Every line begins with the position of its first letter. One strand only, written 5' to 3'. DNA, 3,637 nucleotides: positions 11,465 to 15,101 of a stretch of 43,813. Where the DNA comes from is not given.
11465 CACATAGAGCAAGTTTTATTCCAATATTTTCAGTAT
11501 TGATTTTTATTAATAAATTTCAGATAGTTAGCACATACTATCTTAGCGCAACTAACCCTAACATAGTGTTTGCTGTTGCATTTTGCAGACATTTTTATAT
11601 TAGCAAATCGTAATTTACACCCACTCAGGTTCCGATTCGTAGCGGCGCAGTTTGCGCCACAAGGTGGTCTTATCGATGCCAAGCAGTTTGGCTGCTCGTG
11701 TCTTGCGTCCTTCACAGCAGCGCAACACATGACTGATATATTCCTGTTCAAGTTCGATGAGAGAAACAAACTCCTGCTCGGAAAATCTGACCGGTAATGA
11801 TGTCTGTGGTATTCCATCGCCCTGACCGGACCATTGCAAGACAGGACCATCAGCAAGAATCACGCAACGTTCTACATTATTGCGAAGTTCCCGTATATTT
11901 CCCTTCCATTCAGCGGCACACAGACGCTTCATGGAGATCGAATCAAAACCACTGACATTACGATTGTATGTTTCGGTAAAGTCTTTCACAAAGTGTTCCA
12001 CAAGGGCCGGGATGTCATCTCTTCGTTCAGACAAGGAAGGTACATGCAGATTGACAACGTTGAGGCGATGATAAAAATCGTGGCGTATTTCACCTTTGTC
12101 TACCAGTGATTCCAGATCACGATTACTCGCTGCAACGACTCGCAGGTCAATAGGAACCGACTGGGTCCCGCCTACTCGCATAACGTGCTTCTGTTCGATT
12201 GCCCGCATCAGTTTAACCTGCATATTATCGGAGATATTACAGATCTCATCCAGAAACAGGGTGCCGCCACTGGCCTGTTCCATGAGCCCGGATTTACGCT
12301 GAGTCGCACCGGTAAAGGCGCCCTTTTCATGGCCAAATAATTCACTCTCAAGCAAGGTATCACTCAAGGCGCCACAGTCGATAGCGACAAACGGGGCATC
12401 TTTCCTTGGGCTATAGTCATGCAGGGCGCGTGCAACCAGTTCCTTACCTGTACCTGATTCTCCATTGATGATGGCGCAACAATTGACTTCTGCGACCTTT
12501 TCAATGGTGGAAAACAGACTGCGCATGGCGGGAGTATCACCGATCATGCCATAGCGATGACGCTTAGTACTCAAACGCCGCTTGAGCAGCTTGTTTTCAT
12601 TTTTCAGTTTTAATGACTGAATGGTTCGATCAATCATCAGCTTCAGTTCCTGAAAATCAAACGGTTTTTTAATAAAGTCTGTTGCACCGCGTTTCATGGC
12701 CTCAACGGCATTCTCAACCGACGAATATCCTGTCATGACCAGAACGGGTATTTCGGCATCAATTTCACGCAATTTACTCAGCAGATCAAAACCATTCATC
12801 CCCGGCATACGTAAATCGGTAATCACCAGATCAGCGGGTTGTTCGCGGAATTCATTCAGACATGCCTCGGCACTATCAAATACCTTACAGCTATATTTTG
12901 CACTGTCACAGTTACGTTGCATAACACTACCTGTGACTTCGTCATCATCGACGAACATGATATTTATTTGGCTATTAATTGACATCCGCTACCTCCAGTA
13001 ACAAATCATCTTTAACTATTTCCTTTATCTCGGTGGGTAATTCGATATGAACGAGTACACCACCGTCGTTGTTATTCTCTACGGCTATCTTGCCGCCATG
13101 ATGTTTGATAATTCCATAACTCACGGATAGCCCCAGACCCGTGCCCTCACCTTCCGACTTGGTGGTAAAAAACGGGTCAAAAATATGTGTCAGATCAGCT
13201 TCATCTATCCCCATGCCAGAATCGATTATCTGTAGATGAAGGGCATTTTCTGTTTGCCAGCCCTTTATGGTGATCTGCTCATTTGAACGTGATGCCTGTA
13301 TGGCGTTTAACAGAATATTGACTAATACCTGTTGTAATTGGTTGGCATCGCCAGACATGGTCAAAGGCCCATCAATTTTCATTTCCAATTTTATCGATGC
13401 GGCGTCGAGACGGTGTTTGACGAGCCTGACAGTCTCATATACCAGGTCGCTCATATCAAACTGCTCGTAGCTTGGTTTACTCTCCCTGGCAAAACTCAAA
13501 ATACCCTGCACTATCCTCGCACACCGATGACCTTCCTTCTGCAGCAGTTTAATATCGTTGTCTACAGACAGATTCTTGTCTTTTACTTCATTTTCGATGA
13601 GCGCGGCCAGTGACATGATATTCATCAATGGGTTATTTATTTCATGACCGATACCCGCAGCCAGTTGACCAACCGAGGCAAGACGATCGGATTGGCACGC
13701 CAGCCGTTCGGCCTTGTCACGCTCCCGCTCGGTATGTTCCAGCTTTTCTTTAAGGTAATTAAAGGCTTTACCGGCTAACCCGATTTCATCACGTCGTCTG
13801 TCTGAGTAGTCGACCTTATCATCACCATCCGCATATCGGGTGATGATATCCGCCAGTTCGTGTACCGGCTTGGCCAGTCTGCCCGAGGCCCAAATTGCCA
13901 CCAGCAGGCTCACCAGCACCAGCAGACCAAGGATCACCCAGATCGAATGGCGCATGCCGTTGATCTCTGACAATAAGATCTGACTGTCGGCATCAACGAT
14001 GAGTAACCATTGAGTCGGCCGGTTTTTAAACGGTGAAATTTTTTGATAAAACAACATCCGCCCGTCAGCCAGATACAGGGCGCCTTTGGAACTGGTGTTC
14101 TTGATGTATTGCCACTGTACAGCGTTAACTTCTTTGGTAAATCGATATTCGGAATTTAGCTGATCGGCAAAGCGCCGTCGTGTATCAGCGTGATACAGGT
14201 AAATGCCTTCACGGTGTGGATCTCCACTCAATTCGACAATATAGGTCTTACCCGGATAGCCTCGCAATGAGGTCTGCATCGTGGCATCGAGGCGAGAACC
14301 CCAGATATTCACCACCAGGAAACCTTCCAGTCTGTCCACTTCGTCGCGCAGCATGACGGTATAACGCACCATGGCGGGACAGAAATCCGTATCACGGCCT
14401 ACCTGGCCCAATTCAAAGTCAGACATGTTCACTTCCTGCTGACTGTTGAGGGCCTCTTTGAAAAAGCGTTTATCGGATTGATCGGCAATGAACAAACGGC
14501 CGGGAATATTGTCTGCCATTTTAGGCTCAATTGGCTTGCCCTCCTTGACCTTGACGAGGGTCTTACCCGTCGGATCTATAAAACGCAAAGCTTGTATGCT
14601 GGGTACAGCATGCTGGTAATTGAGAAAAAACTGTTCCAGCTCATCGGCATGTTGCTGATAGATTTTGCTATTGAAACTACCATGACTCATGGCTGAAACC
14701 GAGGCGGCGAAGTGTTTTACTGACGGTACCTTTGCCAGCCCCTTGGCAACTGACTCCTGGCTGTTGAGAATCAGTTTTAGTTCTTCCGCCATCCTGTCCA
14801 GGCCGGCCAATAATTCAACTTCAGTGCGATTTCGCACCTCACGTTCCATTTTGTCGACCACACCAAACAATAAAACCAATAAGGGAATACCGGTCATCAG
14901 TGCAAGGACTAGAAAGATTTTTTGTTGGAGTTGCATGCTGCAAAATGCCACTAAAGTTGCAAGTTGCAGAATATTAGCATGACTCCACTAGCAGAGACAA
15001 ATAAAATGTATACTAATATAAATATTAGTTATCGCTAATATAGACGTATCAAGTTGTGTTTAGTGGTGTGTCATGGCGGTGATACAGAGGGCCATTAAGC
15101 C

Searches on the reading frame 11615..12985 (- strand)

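Call 44: search_protein_families(library=ncbifam, proteins=[window:11615-12985:-], max_evalue=0.00001)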
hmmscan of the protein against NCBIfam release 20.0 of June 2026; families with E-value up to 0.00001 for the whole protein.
window:11615-12985:- (456 aa): 104 families (the best 25 are shown)
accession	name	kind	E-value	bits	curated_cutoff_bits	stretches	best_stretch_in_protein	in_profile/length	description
TIGR01818.1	ntrC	equivalog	6.1e-128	427.5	558.6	1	9-385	1-374/463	nitrogen regulation protein NR(I)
NF008469.0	PRK11361.1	equivalog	5.8e-126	420.9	714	1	7-453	5-458/461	acetoacetate metabolism transcriptional regulator AtoC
NF007689.0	PRK10365.1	equivalog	5.1e-124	414.4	760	1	4-448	3-441/441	sigma-54-dependent response regulator transcription factor ZraR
TIGR02915.1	PEP_resp_reg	equivalog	3.2e-111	372.3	502.6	1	10-450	2-443/445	PEP-CTERM-box response regulator transcription factor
NF051870.1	NAssimRespRegNtrX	equivalog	1.8e-107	360.1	600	1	8-447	3-448/452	nitrogen assimilation response regulator NtrX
NF011695.0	PRK15115.1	equivalog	2.6e-104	349.5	763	1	5-452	5-439/445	two-component system response regulator GlrR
NF008176.1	PRK10923.1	equivalog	7.2e-103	344.7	620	1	9-379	6-372/469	nitrogen regulation protein NR(I)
NF041946.1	LuxO_transreg_Vib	equivalog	3.5e-97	326.1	800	1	31-381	21-369/463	quorum-sensing sigma-54 dependent transcriptional regulator LuxO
NF050807.1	TransRegFlbDCaul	equivalog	1.5e-93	314.1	750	1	37-452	31-441/454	sigma-54-dependent transcriptional regulator FlbD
TIGR01817.1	nifA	equivalog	1.6e-93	314.3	528.85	1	126-382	179-432/534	nif-specific transcriptional activator NifA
NF041552.1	TF_PrdR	equivalog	7.7e-93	311.8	795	1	134-450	254-577/577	sigma-54 dependent transcriptional regulator PrdR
NF038308.1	RNA_repair_RtcR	equivalog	1.2e-89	301.6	650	1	89-450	122-517/530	RNA repair transcriptional activator RtcR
NF049963.1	RespRegFlgRCampy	domain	7.1e-88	295.3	750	1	8-450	2-428/429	fla regulon two-component system response regulator FlgR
NF003451.0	PRK05022.1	equivalog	2.1e-81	274.2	476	1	119-448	162-507/512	nitric oxide reductase transcriptional regulator NorR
NF011953.0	PRK15424.1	equivalog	5.2e-81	272.9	703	1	127-450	201-535/538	propionate catabolism operon regulatory protein PrpR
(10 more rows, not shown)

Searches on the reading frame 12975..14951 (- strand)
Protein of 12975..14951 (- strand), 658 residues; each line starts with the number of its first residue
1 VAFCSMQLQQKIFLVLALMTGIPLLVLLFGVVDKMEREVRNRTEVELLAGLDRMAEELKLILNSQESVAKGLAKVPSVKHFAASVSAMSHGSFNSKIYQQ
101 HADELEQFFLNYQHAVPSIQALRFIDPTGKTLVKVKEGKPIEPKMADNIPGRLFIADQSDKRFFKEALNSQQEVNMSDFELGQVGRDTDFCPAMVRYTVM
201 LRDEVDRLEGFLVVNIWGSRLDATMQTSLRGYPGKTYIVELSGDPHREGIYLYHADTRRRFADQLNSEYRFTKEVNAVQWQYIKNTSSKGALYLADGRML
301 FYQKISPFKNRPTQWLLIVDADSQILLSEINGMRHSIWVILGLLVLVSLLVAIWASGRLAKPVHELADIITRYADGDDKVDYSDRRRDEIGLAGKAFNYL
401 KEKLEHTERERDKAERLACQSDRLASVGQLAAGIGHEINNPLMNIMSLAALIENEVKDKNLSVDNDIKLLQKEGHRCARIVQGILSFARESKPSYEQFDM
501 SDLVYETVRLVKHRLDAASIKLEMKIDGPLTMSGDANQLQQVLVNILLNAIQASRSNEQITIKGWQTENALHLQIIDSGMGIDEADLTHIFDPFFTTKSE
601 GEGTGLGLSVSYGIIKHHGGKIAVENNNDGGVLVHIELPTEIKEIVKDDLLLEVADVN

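Call 44: search_protein_families(library=ncbifam, proteins=[window:12975-14951:-], max_evalue=0.00001)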
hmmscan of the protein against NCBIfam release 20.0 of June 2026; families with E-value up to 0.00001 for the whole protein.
window:12975-14951:- (658 aa): 81 families (the best 25 are shown)
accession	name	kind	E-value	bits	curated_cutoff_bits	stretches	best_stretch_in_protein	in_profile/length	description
NF008468.0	PRK11360.1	equivalog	1.5e-60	205.3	646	1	410-643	379-611/616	two-component system sensor histidine kinase AtoS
NF010411.0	PRK13837.1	equivalog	6.6e-50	169.9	647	1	403-648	426-683/828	two-component system VirA-like sensor kinase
NF007688.0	PRK10364.1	equivalog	7.7e-47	160.1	479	1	409-643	222-454/460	two-component system sensor histidine kinase ZraS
NF052574.1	HisKinEspCMyxo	equivalog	2e-43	148.7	1200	1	420-641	410-638/785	serine histidine kinase EspC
NF033092.0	HK_WalK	equivalog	1.5e-38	132.8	725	2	431-639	376-593/594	cell wall metabolism sensor histidine kinase WalK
NF046044.1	PnpS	equivalog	2.8e-37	128.7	400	1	432-639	175-390/390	two-component system histidine kinase PnpS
NF047497.1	HK_LIC_12097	equivalog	6.2e-37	127.2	500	1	399-639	123-365/367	LIC_12097 family sensor histidine kinase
NF008312.0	PRK11100.1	equivalog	1.2e-36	126.6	356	1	326-641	173-475/477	two-component system sensor histidine kinase CreC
NF047466.1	hybrid_RR_LvrB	exception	4.3e-36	124.9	500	1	403-630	128-366/377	hybrid histidine kinase/response regulator LvrB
NF038348.1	T2SS_HK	subfamily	6.1e-36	124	450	1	475-639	409-572/574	histidine kinase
NF046020.1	HisKinCckABruc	equivalog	4.8e-34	117.4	1000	1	405-646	460-713/868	cell cycle histidine kinase CckA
NF012163.2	BaeS_SmeS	equivalog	1.3e-33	116.6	500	1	334-639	163-457/457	sensor histidine kinase efflux regulator BaeS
NF053867.1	SprKinKinDBac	equivalog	5.2e-32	111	775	1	409-641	268-498/500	sporulation kinase KinD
NF007837.0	PRK10549.1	equivalog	5.8e-32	111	603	1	334-642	163-460/466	envelope stress sensor histidine kinase BaeS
NF010076.0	PRK13557.1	subfamily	5.8e-32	110.8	631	1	409-643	146-397/540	histidine kinase famiy protein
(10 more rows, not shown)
